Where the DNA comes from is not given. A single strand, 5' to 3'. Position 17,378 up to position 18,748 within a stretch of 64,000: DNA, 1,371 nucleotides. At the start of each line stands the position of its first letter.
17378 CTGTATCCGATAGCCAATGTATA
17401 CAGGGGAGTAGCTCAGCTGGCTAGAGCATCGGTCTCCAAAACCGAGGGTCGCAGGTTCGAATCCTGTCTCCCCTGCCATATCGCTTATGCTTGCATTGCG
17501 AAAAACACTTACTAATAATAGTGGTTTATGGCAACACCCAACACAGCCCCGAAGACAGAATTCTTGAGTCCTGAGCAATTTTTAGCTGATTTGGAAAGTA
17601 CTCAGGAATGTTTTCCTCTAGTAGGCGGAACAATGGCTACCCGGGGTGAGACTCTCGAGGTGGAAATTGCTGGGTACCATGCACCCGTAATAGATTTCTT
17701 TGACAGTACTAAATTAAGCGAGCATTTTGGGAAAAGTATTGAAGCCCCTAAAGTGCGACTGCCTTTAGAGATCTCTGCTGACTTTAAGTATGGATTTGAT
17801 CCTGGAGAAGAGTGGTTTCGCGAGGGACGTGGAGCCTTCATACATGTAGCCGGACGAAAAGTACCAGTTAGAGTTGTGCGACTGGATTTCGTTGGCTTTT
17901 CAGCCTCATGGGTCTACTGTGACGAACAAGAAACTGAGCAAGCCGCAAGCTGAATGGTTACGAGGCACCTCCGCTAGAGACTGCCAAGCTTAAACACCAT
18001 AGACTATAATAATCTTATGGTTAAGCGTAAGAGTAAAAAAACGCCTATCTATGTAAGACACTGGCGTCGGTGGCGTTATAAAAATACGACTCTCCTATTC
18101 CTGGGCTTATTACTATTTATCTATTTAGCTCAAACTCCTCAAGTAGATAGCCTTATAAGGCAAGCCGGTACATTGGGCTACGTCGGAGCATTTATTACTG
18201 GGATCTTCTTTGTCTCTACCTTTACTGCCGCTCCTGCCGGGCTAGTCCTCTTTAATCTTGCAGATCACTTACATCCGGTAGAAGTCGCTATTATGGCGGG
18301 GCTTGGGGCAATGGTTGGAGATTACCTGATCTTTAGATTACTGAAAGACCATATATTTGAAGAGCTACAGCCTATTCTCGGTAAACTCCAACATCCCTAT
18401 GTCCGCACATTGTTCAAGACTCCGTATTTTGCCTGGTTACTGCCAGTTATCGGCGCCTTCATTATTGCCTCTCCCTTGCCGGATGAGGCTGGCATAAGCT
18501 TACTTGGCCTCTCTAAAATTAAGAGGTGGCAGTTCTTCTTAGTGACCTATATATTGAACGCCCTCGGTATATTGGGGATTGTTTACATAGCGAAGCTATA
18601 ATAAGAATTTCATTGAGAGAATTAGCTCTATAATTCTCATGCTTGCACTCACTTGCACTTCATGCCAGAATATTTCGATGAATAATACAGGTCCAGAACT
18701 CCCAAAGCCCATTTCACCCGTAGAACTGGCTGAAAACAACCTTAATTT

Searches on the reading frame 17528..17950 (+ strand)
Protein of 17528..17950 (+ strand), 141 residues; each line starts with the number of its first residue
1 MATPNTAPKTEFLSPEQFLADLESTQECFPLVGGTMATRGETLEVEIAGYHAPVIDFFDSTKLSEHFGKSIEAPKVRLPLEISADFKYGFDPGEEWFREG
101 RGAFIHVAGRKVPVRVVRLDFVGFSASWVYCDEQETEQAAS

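Call 4: search_protein_families(library=pfam, proteins=[window:17528-17950:+], max_evalue=1)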
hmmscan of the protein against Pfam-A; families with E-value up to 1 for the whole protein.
window:17528-17950:+ (141 aa): 1 family
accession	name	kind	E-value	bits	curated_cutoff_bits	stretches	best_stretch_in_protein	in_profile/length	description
PF08669.17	GCV_T_C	-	0.034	14.5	25.9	0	95-121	52-78/80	Glycine cleavage T-protein C-terminal barrel domain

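Call 87: search_protein_families(library=phrogs, proteins=[window:17528-17950:+], max_evalue=0.1)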
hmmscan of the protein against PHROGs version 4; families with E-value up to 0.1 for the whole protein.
window:17528-17950:+ (141 aa): 0 families

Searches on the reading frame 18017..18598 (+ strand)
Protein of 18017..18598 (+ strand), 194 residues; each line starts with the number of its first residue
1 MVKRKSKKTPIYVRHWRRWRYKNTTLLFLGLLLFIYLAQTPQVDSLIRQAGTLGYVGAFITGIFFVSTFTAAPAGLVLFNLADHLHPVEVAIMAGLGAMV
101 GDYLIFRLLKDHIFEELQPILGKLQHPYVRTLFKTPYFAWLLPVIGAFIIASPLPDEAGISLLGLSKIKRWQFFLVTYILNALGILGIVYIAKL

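Call 4: search_protein_families(library=pfam, proteins=[window:18017-18598:+], max_evalue=1)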
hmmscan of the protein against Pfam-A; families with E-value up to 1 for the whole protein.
window:18017-18598:+ (194 aa): 2 families
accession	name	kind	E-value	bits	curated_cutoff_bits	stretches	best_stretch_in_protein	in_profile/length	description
PF18893.5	DUF5652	-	0.041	14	23.4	1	167-191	36-60/71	Family of unknown function (DUF5652)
PF09335.16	VTT_dom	-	0.24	12.3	33.9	1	69-191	5-120/123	VTT domain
